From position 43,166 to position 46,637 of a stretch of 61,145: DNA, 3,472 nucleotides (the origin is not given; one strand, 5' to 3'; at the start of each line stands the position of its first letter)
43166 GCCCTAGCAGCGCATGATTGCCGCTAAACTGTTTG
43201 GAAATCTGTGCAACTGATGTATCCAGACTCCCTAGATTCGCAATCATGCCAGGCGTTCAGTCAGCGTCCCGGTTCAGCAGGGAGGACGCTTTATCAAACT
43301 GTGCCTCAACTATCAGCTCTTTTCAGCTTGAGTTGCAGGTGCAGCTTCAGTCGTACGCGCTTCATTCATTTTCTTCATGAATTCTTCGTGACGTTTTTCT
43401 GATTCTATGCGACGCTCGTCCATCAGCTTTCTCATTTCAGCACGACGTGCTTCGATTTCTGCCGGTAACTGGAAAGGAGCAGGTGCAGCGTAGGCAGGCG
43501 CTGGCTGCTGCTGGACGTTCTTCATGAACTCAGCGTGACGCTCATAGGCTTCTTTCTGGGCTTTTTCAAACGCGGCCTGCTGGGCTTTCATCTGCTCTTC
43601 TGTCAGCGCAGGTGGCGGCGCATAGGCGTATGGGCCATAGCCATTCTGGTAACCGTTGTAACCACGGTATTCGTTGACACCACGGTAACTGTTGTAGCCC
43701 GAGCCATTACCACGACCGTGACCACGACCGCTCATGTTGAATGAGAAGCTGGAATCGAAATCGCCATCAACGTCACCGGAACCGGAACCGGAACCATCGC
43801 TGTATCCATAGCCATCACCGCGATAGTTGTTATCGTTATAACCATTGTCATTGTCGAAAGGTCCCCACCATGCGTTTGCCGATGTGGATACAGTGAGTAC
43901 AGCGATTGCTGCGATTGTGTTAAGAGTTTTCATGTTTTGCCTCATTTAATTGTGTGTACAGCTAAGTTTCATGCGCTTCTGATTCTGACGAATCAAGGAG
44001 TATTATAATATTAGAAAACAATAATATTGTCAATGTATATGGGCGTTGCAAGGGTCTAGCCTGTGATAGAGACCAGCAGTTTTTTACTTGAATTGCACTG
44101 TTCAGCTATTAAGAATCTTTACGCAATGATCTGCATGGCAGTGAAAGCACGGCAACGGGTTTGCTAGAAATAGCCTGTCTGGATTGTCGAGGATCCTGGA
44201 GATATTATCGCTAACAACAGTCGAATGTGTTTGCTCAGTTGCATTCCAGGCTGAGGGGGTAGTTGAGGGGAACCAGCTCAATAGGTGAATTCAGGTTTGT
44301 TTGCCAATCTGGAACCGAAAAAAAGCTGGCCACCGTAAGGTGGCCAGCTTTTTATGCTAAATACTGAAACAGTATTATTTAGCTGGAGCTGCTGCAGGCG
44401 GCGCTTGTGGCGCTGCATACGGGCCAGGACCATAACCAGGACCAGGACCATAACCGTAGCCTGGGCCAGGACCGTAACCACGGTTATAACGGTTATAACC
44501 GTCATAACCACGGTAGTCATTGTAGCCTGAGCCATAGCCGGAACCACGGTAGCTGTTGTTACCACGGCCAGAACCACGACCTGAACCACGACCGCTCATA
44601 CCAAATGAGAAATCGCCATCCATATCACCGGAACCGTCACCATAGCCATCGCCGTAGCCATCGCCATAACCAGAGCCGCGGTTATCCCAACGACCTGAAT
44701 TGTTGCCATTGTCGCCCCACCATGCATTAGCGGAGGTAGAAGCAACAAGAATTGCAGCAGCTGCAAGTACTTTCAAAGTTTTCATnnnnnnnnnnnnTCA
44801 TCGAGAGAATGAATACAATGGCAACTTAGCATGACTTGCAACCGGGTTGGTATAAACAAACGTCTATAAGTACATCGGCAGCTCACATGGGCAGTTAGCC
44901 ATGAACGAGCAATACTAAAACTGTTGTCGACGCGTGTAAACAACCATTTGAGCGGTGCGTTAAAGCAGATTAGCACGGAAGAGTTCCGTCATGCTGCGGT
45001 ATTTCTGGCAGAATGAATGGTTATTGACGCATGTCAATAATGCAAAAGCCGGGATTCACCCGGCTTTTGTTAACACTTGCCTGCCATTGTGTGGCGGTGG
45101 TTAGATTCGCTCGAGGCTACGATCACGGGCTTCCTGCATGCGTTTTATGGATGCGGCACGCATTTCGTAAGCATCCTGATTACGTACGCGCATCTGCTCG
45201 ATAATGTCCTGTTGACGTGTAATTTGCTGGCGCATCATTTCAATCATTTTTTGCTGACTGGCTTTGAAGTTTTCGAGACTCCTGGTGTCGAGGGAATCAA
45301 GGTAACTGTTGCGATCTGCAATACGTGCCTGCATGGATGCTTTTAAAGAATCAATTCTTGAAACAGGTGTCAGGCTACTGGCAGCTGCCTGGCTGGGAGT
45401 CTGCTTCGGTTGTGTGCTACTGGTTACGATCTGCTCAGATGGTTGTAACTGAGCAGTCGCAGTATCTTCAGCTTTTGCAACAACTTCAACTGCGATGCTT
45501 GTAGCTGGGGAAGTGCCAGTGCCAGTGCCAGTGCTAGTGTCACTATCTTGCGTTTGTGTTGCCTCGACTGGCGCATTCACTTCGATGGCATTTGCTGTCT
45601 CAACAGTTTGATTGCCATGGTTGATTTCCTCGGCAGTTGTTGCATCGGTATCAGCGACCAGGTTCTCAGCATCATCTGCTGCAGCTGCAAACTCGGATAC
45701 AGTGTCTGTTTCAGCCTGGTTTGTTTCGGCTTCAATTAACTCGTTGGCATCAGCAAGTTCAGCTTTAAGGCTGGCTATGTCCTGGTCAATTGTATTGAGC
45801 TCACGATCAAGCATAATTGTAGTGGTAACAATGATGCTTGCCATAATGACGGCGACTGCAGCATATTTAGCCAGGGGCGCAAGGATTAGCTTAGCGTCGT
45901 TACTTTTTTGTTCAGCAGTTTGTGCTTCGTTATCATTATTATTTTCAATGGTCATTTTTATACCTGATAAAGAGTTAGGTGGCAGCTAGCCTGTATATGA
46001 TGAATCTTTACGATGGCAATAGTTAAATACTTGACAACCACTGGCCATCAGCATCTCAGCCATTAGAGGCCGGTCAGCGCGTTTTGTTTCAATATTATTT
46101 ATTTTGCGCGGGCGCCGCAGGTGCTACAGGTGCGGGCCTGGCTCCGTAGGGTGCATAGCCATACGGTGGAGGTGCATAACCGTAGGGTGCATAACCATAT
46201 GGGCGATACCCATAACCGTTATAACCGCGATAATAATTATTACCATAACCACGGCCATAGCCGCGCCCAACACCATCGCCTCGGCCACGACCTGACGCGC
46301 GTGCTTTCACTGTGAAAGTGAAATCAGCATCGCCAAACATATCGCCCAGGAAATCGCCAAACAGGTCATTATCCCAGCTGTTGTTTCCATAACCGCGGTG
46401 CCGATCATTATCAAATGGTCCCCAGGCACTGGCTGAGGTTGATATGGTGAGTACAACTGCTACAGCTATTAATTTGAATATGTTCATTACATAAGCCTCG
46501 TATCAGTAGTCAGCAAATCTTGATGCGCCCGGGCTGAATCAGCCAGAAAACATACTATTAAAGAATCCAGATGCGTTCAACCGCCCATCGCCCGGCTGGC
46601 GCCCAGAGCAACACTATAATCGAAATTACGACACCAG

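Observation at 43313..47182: Four paralogous secreted Gly/Tyr-rich proteins with sulfur-globule-protein-like architecture in one 3.9 kb stretch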

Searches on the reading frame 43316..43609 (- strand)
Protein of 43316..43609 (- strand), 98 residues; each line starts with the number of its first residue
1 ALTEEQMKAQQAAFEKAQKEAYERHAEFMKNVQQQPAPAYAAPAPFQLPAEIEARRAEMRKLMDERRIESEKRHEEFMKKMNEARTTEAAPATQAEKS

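Call 47: find_homologous_proteins(query=A3, max_evalue=0.001)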
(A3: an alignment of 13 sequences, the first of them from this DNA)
Query A3 (13 sequences) (98 aa, profile of the alignment): 74 proteins with E <= 0.001 among 1971 candidates.
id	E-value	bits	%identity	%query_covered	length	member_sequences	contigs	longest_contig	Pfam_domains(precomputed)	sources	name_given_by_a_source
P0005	2.4e-24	103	99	100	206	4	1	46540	PF17228.8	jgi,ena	-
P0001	3.0e-24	103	75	100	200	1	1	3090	PF17228.8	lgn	-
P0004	4.6e-23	99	86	90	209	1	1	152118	PF17228.8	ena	-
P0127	2.2e-22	97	34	74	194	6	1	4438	-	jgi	jgi:hypothetical protein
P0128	1.0e-21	95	32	89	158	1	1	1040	-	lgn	-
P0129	1.5e-21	95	31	88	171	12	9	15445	-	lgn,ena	-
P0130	2.9e-21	94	26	76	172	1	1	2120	-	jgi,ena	jgi:uncharacterized membrane protein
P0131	1.1e-20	92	34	84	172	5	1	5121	-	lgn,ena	-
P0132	1.4e-20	91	30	76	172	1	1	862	-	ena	-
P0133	2.0e-20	91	30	84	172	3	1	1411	-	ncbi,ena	-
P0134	8.1e-20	89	38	41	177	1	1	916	-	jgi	-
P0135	8.1e-20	89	32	84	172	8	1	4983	-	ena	-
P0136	9.8e-20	89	31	76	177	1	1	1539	-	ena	-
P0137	1.3e-19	88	53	17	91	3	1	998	-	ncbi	-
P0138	1.3e-19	88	43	41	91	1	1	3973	-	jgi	jgi:hypothetical protein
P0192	4.8e-8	51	33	76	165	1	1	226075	-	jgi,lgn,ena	-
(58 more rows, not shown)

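Call 102: find_encoding_contigs(protein=P0192, flank=8000, max_places=2)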
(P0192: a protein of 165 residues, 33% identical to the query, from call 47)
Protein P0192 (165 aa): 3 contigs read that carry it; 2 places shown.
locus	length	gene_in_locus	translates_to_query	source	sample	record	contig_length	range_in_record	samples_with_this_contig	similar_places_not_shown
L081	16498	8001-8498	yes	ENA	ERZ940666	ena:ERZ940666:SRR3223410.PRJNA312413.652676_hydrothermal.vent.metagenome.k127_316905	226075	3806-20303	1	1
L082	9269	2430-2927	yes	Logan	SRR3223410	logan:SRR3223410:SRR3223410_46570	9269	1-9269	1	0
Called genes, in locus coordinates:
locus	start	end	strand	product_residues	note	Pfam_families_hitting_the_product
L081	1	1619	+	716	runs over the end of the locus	-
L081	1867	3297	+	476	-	PF00929:RNase_T, PF08411:ExoI_SH3, PF26016:ExoI_C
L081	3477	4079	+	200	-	-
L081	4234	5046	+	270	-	-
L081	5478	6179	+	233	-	-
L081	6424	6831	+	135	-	-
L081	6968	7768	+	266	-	-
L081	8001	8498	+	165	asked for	-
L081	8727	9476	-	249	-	PF01168:Ala_racemase_N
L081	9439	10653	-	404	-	PF00155:Aminotran_1_2, PF01041:DegT_DnrJ_EryC1 (weak)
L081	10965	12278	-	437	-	PF02127:Peptidase_M18, PF05343:Peptidase_M42 (faint)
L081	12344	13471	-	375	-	PF01513:NAD_kinase, PF00781:DAGK_cat, PF20143:NAD_kinase_C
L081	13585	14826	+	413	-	PF04551:GcpE, PF26540:GcpE_C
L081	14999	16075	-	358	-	PF00793:DAHP_synth_1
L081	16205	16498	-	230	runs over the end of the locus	PF00702:Hydrolase, PF13419:HAD_2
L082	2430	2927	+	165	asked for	-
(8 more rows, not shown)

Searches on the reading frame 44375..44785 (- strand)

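Call 4: search_protein_families(library=pfam, proteins=[window:44375-44785:-], max_evalue=1)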
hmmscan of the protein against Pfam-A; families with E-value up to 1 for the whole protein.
window:44375-44785:- (136 aa): 2 families
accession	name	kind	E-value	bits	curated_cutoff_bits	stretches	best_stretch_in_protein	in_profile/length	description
PF17228.7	SGP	-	1.3e-06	29.5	26.7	1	22-135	1-87/93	Sulphur globule protein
PF11131.13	PhrC_PhrF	-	0.41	10.7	25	1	7-21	10-25/38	Rap-phr extracellular signalling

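Call 5: search_protein_families(library=ncbifam, proteins=[window:44375-44785:-], max_evalue=1)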
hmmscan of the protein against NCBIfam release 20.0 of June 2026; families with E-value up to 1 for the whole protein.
window:44375-44785:- (136 aa): 1 family
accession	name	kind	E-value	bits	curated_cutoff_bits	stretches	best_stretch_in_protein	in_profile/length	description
NF041599.1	reg_PtrA_PA2808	domain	0.12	12.4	31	1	1-21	1-21/46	co-regulatory protein PtrA N-terminal domain-containing protein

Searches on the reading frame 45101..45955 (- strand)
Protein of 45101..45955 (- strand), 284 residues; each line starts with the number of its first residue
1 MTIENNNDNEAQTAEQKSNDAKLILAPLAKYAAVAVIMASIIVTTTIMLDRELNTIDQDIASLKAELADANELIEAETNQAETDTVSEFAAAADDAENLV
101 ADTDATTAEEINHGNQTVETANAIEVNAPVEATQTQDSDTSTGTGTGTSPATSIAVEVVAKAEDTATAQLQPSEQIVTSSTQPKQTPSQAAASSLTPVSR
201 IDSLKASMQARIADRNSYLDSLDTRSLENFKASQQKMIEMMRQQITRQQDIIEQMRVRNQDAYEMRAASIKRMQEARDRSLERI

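Call 4: search_protein_families(library=pfam, proteins=[window:45101-45955:-], max_evalue=1)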
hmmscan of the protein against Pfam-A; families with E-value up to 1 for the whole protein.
window:45101-45955:- (284 aa): 2 families
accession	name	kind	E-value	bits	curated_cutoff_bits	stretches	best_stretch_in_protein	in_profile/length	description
PF18504.6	Csm1_N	-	0.11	13.2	26.3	1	44-82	27-65/70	Csm1 N-terminal domain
PF11594.13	Med28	-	0.13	13.1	29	0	51-79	65-93/102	Mediator complex subunit 28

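Call 5: search_protein_families(library=ncbifam, proteins=[window:45101-45955:-], max_evalue=1)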
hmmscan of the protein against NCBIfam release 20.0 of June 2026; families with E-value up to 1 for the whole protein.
window:45101-45955:- (284 aa): 1 family
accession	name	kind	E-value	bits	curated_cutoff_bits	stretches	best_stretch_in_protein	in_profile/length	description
NF001962.0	PRK00736.1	equivalog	0.00087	19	72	1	226-258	10-42/69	hypothetical protein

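Call 52: search_protein_representatives(protein=window:45101-45955:-)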
Query: 284 residues. Proteins with E-value up to 0.001 (for the whole library): 121; up to 1e-10: 85; up to 1e-30: 2. The best 121 are listed.
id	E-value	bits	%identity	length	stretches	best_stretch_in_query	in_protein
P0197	2.3e-142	488.8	95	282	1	1-284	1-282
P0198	2.5e-60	220.6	53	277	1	1-284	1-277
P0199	3.7e-28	115.4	40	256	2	150-284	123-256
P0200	6.6e-28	114.5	43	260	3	5-91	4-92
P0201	3.2e-27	112.3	34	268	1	10-279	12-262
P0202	1.0e-26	110.6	37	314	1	10-284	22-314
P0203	1.0e-26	110.6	37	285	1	12-284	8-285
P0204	6.6e-26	108.0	37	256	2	157-284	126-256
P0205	1.4e-25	106.9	39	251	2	111-284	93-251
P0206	6.4e-25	104.8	37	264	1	10-284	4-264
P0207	7.0e-25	104.6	36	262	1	7-281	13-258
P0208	7.6e-25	104.5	40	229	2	13-133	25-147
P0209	2.3e-24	102.9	36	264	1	12-281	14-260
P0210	3.2e-24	102.5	35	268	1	2-281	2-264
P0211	3.5e-24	102.3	38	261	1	9-279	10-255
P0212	1.1e-23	100.7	33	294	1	11-283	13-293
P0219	4.6e-23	98.7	33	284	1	1-284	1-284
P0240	7.2e-20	88.3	31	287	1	1-284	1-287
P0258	4.0e-15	72.7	26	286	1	5-279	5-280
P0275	2.3e-11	60.4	31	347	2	14-208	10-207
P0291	6.1e-08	49.2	30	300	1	5-282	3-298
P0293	2.5e-07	47.2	32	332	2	5-205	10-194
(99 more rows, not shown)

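Call 53: list_cluster_members(proteins=[P0198, P0201, P0202, P0212, P0219, P0240, P0258, P0275, P0291, P0293])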
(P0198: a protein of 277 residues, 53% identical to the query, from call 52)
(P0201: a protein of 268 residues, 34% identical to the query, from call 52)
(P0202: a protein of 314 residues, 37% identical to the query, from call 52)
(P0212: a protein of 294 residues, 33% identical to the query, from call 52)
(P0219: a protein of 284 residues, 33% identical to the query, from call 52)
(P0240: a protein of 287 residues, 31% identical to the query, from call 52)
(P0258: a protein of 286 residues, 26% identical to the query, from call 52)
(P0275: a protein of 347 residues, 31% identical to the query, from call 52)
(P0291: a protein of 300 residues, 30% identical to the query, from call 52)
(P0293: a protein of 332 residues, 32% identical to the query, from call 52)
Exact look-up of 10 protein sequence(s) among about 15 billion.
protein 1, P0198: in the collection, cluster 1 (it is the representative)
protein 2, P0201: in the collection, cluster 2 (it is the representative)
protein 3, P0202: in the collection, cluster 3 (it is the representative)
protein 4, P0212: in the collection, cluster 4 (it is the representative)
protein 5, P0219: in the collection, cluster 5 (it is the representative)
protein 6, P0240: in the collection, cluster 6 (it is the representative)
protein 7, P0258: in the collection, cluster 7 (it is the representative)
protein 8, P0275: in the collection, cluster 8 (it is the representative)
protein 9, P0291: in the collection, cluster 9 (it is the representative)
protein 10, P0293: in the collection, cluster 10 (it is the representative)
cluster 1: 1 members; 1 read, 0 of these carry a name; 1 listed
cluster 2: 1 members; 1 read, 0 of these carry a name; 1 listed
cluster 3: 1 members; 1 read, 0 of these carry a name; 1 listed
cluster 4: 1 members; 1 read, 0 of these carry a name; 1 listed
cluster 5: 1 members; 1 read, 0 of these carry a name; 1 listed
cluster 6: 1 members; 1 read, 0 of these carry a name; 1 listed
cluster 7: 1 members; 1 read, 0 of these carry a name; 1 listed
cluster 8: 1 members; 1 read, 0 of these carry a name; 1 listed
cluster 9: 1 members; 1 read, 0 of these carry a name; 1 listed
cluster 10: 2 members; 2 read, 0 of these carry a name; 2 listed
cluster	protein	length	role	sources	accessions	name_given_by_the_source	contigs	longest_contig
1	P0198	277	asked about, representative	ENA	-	-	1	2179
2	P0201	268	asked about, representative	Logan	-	-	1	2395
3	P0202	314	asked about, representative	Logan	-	-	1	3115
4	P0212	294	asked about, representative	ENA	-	-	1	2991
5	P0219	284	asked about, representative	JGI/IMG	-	-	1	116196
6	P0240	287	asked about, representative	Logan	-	-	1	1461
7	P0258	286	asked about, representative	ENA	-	-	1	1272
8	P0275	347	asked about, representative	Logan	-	-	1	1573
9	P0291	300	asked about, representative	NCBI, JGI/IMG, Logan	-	-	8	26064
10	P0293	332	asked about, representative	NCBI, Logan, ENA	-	-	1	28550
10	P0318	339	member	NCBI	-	-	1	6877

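Call 64: predict_structure(alignment_id=A4)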
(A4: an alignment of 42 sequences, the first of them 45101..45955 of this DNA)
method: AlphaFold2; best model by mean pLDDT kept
length: 284 residues; sequences in the alignment: 42
mean_pLDDT: 63.8   pTM: 0.32
mean pLDDT of the five models: 63.8, 63.3, 61.5, 61.2, 59.7
residues with pLDDT >= 90: 83; 70-90: 38; 50-70: 42; < 50: 121
segments of 3 or more residues with pLDDT < 50: 1-19, 83-182
pLDDT, mean of each block of 10 residues (from residue 1): 42 43 61 81 75 64 74 61 46 42 37 36 33 32 33 34 37 42 50 71 96 98 98 99 98 98 98 97 92
secondary structure, 60 per line:
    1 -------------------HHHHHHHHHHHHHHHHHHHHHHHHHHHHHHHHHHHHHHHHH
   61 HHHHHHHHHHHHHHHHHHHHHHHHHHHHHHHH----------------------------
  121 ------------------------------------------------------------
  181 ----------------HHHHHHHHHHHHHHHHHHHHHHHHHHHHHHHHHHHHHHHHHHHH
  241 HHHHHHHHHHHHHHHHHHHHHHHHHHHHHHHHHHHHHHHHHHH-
elements in order: H20-92 H197-283

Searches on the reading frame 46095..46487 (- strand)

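Call 4: search_protein_families(library=pfam, proteins=[window:46095-46487:-], max_evalue=1)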
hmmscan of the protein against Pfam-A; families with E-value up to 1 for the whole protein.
window:46095-46487:- (130 aa): 2 families
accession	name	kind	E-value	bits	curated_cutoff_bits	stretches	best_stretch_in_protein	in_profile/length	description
PF17228.7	SGP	-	5.6e-12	46.8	26.7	1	22-128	2-88/93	Sulphur globule protein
PF10917.13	Fungus-induced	-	0.67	10.8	24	1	1-34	1-34/50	Fungus-induced protein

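Call 5: search_protein_families(library=ncbifam, proteins=[window:46095-46487:-], max_evalue=1)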
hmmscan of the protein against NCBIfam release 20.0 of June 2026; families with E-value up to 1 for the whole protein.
window:46095-46487:- (130 aa): 1 family
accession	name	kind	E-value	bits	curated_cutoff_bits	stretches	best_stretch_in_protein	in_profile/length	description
NF041599.1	reg_PtrA_PA2808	domain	0.069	13.1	31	1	1-21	1-21/46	co-regulatory protein PtrA N-terminal domain-containing protein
